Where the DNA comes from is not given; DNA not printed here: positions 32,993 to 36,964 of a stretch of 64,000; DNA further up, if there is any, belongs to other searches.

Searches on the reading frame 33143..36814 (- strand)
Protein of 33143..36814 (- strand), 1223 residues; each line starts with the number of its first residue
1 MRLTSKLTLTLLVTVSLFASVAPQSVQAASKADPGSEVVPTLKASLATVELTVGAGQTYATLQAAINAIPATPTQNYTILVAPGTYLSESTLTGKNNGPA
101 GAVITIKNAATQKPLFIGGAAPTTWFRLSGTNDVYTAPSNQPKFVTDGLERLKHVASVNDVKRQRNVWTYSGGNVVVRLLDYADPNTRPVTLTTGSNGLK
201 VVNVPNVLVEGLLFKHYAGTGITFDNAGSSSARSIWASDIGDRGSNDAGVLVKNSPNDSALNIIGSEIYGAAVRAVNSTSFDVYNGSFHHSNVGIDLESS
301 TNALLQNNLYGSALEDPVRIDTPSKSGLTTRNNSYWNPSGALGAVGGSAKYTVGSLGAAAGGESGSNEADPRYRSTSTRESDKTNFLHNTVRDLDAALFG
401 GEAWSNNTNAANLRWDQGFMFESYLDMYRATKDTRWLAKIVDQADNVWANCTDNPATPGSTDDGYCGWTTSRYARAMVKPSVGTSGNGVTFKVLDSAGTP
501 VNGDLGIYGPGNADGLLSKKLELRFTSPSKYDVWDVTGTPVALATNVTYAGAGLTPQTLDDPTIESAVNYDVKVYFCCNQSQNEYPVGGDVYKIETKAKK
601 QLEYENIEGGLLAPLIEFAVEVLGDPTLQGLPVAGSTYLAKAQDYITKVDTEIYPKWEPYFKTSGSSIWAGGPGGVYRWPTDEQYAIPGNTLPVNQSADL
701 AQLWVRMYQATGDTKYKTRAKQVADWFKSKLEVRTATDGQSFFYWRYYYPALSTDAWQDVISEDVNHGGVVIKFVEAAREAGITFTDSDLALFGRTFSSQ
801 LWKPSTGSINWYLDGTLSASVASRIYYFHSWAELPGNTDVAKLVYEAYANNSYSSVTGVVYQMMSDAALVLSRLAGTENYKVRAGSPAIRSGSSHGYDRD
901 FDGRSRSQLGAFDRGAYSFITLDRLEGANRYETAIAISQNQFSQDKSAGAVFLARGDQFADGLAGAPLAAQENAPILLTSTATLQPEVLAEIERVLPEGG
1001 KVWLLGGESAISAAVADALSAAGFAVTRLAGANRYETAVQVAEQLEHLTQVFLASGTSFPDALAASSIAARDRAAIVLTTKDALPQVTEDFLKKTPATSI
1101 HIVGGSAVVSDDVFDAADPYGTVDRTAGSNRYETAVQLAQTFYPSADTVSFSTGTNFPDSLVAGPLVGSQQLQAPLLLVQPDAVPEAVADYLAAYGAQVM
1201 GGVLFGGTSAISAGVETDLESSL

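Call 30: search_protein_families(library=pfam, proteins=[window:33143-36814:-], max_evalue=0.01)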
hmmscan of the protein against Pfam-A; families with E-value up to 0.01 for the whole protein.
window:33143-36814:- (1223 aa): 4 families
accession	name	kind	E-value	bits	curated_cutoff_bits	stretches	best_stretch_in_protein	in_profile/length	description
PF04122.17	CW_binding_2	-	3.1e-57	191.5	24.9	3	924-1015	1-72/73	Cell wall binding domain 2 (CWB2)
PF03663.20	Glyco_hydro_76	-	0.00079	19.5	25.9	0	698-729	157-188/366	Glycosyl hydrolase family 76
PF13229.12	Beta_helix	-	0.0032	17.5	25.9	0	245-334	21-109/158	Right handed beta helix region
PF07470.19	Glyco_hydro_88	-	0.0062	16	26.6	0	407-450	21-64/352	Glycosyl Hydrolase Family 88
